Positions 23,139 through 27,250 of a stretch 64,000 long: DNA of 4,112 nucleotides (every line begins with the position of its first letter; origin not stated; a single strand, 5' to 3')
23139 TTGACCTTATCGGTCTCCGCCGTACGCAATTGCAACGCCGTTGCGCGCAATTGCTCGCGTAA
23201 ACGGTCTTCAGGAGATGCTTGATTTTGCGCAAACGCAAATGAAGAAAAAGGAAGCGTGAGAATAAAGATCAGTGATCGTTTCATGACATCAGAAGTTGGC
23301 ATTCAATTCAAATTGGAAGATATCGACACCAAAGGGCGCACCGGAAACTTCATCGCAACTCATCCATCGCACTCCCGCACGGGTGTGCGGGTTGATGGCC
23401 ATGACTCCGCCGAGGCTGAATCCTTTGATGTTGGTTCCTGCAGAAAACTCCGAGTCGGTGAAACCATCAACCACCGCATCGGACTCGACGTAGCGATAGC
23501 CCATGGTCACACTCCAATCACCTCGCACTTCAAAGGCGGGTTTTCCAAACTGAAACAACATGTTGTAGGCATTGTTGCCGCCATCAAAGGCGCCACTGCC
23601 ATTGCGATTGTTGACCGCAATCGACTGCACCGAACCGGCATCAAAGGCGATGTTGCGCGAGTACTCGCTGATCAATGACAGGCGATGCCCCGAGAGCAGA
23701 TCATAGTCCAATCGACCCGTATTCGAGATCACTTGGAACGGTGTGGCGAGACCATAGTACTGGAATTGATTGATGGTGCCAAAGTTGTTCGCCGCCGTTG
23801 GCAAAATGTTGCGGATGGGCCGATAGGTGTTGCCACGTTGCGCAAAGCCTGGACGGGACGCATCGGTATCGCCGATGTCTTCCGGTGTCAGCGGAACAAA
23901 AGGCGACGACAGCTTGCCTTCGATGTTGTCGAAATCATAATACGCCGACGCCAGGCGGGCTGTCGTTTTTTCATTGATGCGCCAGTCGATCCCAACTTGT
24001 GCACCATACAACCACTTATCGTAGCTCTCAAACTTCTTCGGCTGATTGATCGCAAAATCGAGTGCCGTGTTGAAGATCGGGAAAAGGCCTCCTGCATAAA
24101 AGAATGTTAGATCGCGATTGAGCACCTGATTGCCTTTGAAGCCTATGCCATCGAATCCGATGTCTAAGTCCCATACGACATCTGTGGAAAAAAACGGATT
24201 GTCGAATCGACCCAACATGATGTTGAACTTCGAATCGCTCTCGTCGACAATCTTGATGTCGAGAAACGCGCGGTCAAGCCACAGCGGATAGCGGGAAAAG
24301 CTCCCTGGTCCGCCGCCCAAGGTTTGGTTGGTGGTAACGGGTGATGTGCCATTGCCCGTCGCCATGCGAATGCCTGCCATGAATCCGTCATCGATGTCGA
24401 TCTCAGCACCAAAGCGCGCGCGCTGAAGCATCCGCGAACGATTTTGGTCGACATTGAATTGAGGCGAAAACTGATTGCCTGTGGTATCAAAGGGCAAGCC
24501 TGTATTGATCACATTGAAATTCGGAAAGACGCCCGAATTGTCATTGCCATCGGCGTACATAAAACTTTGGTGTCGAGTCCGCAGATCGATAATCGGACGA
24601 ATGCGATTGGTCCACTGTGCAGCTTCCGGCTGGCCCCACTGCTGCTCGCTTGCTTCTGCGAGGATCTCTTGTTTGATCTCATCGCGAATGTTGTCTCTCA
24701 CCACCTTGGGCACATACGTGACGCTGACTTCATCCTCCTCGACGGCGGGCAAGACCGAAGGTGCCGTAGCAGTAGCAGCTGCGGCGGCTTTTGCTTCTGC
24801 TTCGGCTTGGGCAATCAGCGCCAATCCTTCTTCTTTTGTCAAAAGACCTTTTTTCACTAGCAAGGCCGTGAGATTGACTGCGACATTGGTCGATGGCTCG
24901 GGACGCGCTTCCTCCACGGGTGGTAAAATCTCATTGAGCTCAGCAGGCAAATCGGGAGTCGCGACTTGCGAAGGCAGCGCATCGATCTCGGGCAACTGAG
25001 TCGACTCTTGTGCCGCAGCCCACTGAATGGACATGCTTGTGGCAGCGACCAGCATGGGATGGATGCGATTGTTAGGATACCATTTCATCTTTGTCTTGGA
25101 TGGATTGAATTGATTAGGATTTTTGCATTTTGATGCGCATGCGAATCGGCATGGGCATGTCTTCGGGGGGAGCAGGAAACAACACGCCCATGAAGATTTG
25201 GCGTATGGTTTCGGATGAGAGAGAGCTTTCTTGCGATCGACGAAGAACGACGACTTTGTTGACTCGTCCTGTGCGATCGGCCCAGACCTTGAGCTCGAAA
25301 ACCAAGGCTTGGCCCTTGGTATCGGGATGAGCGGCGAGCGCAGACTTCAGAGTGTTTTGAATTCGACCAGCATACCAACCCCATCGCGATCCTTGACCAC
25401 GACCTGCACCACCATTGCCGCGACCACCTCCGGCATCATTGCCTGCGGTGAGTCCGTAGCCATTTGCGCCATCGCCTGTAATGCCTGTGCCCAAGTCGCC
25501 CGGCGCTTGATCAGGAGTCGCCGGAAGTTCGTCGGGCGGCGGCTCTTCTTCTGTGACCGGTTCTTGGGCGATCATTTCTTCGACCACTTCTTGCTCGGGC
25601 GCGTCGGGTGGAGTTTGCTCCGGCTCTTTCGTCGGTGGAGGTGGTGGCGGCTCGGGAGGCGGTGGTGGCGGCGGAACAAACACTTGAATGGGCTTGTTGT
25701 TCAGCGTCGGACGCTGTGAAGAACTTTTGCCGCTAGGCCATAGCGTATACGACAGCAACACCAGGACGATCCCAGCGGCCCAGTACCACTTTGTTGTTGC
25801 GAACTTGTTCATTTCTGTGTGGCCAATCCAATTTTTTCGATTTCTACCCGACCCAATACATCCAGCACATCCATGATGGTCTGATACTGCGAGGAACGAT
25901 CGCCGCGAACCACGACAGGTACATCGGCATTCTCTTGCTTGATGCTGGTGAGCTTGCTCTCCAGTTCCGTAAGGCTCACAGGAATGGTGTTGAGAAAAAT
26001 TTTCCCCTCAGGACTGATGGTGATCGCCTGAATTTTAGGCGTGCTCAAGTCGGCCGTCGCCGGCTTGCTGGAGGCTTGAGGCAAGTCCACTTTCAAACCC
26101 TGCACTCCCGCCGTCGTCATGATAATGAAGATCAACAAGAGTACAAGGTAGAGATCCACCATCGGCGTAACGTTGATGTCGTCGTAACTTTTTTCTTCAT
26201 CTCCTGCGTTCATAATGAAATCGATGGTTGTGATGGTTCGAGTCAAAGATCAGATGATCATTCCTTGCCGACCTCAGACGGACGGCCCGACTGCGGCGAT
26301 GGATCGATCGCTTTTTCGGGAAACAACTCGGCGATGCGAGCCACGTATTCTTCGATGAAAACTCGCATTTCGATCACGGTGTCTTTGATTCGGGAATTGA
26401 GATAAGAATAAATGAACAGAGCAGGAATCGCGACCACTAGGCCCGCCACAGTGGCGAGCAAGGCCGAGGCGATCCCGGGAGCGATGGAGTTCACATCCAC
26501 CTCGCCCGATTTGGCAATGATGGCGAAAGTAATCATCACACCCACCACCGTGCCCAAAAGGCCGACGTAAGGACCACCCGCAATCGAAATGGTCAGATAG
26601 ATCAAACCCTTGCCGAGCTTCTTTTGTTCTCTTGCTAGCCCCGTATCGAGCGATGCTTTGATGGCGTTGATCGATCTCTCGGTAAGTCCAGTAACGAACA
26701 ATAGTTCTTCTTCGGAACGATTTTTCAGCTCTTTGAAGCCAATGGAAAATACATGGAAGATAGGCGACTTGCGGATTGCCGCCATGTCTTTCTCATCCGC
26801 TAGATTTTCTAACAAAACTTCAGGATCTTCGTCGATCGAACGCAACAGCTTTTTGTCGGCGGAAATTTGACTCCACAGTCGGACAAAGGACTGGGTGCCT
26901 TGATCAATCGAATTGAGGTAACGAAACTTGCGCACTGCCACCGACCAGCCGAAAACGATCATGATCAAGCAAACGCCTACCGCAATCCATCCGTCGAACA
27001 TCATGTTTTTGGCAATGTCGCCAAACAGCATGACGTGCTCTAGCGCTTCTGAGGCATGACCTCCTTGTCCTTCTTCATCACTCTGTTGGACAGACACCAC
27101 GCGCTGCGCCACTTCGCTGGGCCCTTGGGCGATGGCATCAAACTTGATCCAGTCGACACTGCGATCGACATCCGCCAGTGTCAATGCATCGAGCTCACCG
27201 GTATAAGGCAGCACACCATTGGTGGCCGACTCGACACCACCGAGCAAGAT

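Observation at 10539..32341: A 22-kb operon couples a two-partner secretion pair to a dedicated ExbB-ExbD-TonB motor, a second OM barrel and periplasmic chaperones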

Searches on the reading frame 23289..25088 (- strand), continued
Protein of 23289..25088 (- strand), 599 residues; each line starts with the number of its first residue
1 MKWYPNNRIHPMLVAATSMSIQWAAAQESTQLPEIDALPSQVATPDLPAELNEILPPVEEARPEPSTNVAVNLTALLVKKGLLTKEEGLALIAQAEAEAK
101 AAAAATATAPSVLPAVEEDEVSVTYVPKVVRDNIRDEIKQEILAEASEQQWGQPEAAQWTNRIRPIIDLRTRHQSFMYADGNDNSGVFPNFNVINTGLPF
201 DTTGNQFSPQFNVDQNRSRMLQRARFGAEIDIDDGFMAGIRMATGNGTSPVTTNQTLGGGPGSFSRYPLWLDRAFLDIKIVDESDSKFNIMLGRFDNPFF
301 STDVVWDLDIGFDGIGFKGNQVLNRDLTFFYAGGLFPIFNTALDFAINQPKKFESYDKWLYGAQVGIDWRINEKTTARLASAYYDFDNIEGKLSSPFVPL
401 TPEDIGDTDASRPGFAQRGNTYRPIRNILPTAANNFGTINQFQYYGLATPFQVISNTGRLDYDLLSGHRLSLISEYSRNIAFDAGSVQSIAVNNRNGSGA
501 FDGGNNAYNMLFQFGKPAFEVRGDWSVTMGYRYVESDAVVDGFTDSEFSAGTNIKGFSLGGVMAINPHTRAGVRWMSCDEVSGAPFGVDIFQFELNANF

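Call 88: search_dna_similar(query=window:23289-25088:-, collection=plasmids, mode=protein, max_rows=30)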
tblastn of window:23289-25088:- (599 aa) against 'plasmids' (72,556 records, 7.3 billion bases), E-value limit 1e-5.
Records with a match: 13; places in all: 13; records where one place covers at least 80% of the query: 12.
Best place of each record, by identity: <60% 13.
By first word of the organism name: Klebsiella 2; Cupriavidus 2; Burkholderia 2; Variovorax 2; Methylosinus 1; Ralstonia 1; Methylomagnum 1; Aquabacterium 1; Leclercia 1.
By predicted mobility (MOB-suite, as given by PLSDB): non-mobilizable 9; conjugative 2; mobilizable 2.
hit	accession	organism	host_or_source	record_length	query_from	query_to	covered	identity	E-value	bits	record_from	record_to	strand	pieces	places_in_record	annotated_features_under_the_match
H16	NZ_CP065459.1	Klebsiella pneumoniae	Homo sapiens,Taichung Veterans General ...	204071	61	596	89%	38.8%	1e-93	322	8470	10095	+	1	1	putative porin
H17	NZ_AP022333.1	Methylosinus sp. C49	-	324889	57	599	91%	37.8%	3e-112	376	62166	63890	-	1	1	putative porin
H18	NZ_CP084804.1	Klebsiella quasipneumoniae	Environment,Whole organism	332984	65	599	89%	38.1%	2e-94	325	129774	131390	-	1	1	putative porin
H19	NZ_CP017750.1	Cupriavidus sp. USMAA2-4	cell culture,Sungai Pinang, Penang, ...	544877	59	599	90%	36.6%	1e-83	293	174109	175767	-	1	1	putative porin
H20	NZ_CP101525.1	Burkholderia arboris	mixed culture,soil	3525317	62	599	90%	36.7%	5e-90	311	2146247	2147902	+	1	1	none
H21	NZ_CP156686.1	Burkholderia stagnalis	Bacterial cells,soils collected in ...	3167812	65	599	89%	36.3%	7e-88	305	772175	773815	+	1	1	none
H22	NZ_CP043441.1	Cupriavidus campinensis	cell culture,soil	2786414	116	599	81%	39.2%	2e-93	322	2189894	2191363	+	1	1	none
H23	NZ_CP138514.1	Variovorax paradoxus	Legume root,PacBio whole genome assembly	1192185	116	599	81%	39.0%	3e-92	318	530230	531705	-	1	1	none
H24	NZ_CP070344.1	Variovorax sp. PDNC026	cell culture,Plastic debris in ...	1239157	116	599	81%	38.6%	2e-92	318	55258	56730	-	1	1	none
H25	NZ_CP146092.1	Ralstonia sp. RRA.1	-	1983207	116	599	81%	37.8%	6e-89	308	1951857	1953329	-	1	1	none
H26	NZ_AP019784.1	Methylomagnum ishizawai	-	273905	71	599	88%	31.3%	9e-61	226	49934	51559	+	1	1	putative porin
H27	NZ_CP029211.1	Aquabacterium olei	cell culture,soil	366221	64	599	89%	28.1%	2e-46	184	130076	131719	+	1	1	putative porin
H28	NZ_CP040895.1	Leclercia adecarboxylata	Homo sapiens,cell culture,stool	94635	214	552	57%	25.2%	7e-9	67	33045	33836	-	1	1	putative porin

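Call 94: get_annotated_region(hit=H26, flank=9000)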
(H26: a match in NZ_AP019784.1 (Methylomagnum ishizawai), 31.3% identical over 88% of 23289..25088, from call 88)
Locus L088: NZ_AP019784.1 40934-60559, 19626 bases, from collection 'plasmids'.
description: Methylomagnum ishizawai strain RS11D-Pr plasmid pRS11DPr1, complete sequence
organism: Methylomagnum ishizawai (NCBI taxid 1760988)
taxonomy: Bacteria; Pseudomonadota; Gammaproteobacteria; Methylococcales; Methylococcaceae; Methylomagnum; Methylomagnum ishizawai
host: -; source: -; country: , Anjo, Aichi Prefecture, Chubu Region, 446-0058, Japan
typing (MOB-suite, as given by PLSDB): non-mobilizable
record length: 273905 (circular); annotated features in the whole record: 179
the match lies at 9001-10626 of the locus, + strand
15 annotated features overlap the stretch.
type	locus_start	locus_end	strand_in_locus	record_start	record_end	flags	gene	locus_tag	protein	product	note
CDS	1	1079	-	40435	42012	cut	-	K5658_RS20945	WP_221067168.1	ShlB/FhaC/HecB family hemolysin secretion/activation protein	-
CDS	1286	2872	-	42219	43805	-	-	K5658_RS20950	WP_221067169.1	substrate-binding domain-containing protein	-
CDS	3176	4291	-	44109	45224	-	-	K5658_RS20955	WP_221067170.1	hypothetical protein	-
CDS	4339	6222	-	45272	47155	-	-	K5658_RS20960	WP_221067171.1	hypothetical protein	-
CDS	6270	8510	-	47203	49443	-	-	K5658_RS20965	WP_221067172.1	hypothetical protein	-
CDS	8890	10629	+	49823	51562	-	-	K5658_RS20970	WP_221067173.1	putative porin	-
CDS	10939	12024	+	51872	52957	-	cax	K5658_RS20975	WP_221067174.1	calcium/proton exchanger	GO:0006816 - calcium ion transport [Evidence IEA]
CDS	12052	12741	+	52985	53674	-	phoU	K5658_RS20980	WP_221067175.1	phosphate signaling complex protein PhoU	GO:0051049 - regulation of transport [Evidence IEA]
CDS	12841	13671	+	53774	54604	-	-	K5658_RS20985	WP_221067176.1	EcsC family protein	-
CDS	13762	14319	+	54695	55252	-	-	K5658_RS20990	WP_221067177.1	aspartate carbamoyltransferase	-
CDS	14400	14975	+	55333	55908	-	-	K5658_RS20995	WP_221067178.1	hypothetical protein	-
CDS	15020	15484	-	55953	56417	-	-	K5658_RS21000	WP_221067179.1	hypothetical protein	-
CDS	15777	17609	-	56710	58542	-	-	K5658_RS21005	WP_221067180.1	S8 family serine peptidase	GO:0006508 - proteolysis [Evidence IEA]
CDS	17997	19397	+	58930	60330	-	-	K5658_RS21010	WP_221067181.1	FAD/NAD(P)-binding protein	-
CDS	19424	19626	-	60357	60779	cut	-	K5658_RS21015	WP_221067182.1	hypothetical protein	-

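Call 95: search_protein_families(library=pfam, proteins=[L088:1286-2872:-, L088:3176-4291:-, L088:4339-6222:-, L088:6270-8510:-], max_evalue=0.01)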
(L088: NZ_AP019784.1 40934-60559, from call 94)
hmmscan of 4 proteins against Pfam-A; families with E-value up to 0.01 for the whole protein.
L088:1286-2872:- (528 aa): 1 family
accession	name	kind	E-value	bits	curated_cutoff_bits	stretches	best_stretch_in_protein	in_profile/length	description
PF12849.12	PBP_like_2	-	1.8e-06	28.4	27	1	262-438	107-243/267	PBP superfamily domain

L088:3176-4291:- (371 aa): 2 families
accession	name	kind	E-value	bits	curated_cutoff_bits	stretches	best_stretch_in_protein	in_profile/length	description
PF15902.12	Sortilin-Vps10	-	0.0043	16.3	33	1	292-324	363-395/446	Sortilin, neurotensin receptor 3,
PF02012.26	BNR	-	0.0054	17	27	0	309-319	1-11/12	BNR/Asp-box repeat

L088:4339-6222:- (627 aa): 1 family
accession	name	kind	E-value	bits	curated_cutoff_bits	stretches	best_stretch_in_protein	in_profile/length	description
PF19035.6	TSP1_CCN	-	0.00064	20.4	27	0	376-400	16-40/44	CCN3 Nov like TSP1 domain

L088:6270-8510:- (746 aa): 0 families

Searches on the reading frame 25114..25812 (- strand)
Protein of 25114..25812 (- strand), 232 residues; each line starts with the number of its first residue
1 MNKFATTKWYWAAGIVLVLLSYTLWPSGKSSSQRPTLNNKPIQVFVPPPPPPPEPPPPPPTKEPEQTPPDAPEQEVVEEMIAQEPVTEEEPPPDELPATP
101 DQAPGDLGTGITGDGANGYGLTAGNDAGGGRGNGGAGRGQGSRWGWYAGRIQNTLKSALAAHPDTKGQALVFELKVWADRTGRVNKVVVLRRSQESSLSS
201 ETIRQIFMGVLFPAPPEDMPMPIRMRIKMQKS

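Call 3: search_protein_families(library=pfam, proteins=[window:25114-25812:-], max_evalue=0.01)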
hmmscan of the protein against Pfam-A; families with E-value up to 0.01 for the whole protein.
window:25114-25812:- (232 aa): 1 family
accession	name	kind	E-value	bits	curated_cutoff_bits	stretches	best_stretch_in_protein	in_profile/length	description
PF13103.11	TonB_2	-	0.00022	21.7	22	1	146-227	3-83/85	TonB C terminal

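Call 5: search_protein_families(library=ncbifam, proteins=[window:25114-25812:-], max_evalue=0.01)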
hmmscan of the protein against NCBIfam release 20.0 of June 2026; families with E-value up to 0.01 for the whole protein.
window:25114-25812:- (232 aa): 2 families
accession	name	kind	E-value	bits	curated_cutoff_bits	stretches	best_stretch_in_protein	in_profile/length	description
TIGR02794.1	tolA_full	equivalog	0.0026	17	59.45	0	131-188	264-319/362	cell envelope integrity protein TolA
NF033768.1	myxo_SS_tail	domain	0.0068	16.5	40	1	149-224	15-86/92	AgmX/PglI C-terminal domain-containing protein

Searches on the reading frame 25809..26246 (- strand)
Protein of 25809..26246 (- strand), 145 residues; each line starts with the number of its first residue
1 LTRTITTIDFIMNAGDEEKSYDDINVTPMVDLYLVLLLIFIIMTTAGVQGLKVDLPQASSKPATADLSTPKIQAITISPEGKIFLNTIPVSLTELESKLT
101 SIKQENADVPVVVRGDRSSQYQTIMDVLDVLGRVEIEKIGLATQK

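Call 3: search_protein_families(library=pfam, proteins=[window:25809-26246:-], max_evalue=0.01)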
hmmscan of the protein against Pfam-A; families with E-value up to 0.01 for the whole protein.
window:25809-26246:- (145 aa): 1 family
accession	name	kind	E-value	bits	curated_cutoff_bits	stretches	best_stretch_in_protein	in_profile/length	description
PF02472.21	ExbD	-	9.4e-27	94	25.4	1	19-145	3-127/128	Biopolymer transport protein ExbD/TolR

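Call 5: search_protein_families(library=ncbifam, proteins=[window:25809-26246:-], max_evalue=0.01)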
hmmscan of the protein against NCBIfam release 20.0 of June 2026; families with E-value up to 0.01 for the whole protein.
window:25809-26246:- (145 aa): 5 families
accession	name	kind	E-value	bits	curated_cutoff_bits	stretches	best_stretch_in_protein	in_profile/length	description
TIGR02801.1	tolR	equivalog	4e-27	95.4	127.3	1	22-144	3-129/129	protein TolR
NF008429.0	PRK11267.1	equivalog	7e-20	71.5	216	1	13-143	7-134/141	TonB system transport protein ExbD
TIGR02804.1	ExbD_2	equivalog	1.6e-17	64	123.45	1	22-144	2-120/121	TonB system transport protein ExbD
TIGR02803.1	ExbD_1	equivalog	2.7e-16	59.8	152.95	1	23-142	3-119/122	TonB system transport protein ExbD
NF008248.0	PRK11024.1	equivalog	2.6e-10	40.6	162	1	22-144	14-140/142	colicin uptake protein TolR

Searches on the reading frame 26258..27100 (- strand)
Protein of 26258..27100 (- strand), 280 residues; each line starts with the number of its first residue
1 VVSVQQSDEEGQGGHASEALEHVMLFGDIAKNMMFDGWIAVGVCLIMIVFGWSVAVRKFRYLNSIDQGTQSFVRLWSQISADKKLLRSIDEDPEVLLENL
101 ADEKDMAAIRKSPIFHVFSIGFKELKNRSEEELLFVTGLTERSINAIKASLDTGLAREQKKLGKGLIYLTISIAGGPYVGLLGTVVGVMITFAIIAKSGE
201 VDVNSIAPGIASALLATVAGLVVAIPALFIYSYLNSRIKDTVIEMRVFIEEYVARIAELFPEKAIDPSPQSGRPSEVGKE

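Call 92: search_solved_structures(query=window:26258-27100:-, max_evalue=0.001, show_alignments=1)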
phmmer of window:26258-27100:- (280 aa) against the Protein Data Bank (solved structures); distinct sequences matched with E-value up to 0.001: 7.
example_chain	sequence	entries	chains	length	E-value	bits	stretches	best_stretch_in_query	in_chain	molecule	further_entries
8odt_A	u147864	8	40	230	1.9e-16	63.4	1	50-255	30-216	Tol-Pal system protein TolQ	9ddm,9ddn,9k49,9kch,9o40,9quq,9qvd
9kpz_A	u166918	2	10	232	1.9e-16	63.4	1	50-255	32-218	Tol-Pal system protein TolQ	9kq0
8vlw_A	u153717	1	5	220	1.9e-16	63.4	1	140-256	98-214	Tol-Pal system protein TolQ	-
9avi_A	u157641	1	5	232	2e-16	63.3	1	140-256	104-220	Tol-Pal system protein TolQ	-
5sv0_B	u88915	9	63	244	1.2e-14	57.4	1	147-236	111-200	Biopolymer transport protein ExbB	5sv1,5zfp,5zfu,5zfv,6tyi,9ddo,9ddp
7ajq_A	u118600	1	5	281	7.1e-14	54.9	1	151-234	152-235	Biopolymer transport protein ExbB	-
6ye4_A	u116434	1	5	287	7.4e-14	54.9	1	151-234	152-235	Biopolymer transport protein ExbB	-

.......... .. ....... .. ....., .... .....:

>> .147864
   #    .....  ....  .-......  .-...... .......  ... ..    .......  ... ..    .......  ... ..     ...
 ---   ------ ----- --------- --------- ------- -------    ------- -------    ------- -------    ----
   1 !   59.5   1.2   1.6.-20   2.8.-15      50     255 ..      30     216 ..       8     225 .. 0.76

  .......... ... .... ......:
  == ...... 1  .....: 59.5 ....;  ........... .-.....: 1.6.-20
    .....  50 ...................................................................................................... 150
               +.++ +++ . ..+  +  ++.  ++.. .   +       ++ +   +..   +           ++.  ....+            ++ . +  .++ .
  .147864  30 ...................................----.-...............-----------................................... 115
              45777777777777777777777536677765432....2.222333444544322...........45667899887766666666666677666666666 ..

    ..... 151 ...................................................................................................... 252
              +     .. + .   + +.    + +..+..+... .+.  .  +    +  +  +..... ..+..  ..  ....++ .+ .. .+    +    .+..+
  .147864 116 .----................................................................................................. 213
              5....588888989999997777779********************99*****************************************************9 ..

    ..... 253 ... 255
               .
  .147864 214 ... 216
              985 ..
